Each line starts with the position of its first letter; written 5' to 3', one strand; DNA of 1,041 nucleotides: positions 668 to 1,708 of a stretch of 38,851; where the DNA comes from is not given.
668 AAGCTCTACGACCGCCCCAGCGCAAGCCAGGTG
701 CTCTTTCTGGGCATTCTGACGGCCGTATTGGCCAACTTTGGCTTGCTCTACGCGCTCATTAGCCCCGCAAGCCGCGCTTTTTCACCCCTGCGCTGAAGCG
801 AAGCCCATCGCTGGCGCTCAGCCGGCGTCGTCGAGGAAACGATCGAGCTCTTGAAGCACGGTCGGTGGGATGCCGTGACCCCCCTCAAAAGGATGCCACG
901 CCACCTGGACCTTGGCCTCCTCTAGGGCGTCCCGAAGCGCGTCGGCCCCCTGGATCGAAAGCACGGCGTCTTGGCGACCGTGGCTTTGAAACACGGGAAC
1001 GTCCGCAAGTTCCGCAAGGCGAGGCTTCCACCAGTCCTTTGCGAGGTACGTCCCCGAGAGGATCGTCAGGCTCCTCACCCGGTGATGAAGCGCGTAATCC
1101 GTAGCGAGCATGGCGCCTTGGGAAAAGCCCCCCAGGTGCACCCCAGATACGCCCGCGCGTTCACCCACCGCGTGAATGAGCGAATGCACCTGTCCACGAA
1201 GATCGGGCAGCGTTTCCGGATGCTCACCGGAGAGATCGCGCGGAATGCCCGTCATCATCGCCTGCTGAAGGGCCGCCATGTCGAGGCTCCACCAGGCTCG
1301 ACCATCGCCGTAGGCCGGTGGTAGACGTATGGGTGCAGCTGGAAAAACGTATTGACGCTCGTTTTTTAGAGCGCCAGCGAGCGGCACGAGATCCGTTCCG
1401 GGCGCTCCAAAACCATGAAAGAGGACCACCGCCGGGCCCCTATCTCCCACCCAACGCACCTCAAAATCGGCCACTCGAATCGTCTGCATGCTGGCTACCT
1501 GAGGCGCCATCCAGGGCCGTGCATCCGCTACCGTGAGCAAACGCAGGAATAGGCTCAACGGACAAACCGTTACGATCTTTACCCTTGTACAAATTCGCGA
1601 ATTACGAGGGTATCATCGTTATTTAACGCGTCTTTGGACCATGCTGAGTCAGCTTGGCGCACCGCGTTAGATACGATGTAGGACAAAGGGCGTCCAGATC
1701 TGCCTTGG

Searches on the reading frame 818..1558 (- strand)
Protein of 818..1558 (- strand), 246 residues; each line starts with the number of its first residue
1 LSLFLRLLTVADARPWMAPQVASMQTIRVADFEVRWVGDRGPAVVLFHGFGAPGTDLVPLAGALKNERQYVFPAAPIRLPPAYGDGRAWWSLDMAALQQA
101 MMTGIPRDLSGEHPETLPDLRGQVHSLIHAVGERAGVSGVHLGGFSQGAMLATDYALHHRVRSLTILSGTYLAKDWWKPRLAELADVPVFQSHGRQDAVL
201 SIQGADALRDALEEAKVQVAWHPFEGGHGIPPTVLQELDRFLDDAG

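Call 8: search_protein_families(library=pfam, proteins=[window:818-1558:-], max_evalue=0.01)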
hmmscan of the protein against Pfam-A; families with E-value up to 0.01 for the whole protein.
window:818-1558:- (246 aa): 5 families
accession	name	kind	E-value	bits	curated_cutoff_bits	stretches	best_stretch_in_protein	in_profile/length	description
PF02230.22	Abhydrolase_2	-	4.6e-20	72.8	23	1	42-243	15-214/217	Phospholipase/Carboxylesterase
PF03959.19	FSH1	-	1.3e-05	25.4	21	1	83-232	66-203/211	Serine hydrolase (FSH1)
PF00561.26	Abhydrolase_1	-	5.8e-05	23.3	25.8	1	128-179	59-115/245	alpha/beta hydrolase fold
PF12697.13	Abhydrolase_6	-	0.00028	22.1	26.3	1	44-193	1-117/217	Alpha/beta hydrolase family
PF12146.15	Hydrolase_4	-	0.0012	18.7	27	0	123-174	61-113/239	Serine aminopeptidase, S33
